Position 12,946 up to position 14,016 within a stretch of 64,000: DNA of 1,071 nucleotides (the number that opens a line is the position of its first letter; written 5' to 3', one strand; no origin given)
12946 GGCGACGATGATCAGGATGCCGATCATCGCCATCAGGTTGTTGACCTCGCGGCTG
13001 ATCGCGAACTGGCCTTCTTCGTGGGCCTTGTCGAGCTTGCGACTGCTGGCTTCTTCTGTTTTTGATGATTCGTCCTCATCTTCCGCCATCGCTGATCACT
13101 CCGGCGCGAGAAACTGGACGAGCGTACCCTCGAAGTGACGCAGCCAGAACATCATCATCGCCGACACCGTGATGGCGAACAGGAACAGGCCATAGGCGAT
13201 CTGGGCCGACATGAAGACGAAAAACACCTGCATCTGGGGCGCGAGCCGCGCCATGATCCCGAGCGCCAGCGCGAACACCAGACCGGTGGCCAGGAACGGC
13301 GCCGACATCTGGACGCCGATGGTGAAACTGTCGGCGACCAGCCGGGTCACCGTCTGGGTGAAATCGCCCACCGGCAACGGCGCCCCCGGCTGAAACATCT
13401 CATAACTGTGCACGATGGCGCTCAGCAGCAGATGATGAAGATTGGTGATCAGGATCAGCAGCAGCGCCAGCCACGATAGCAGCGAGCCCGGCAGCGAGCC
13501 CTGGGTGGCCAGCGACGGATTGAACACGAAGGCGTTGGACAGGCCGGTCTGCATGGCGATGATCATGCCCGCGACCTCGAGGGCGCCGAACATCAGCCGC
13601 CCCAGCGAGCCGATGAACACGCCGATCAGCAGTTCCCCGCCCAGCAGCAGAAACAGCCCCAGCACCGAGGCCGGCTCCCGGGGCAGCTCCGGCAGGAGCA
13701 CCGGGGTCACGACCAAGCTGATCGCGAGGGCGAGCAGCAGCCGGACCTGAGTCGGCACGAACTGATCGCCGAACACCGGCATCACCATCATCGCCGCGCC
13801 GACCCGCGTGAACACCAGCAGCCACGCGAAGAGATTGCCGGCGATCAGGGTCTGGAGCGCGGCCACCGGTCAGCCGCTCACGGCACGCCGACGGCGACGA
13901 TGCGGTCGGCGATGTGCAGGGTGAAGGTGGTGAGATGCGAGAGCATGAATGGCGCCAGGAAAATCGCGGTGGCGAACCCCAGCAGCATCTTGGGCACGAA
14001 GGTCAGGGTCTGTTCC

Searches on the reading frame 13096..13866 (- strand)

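Call 85: search_protein_families(library=pfam, proteins=[window:13096-13866:-], max_evalue=0.00001)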
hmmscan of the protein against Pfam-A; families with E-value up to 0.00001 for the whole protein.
window:13096-13866:- (256 aa): 1 family
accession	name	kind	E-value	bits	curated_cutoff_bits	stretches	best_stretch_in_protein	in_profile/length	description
PF01311.25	Bac_export_1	-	2.2e-62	211.1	27.8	1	13-246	2-228/230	Bacterial export proteins, family 1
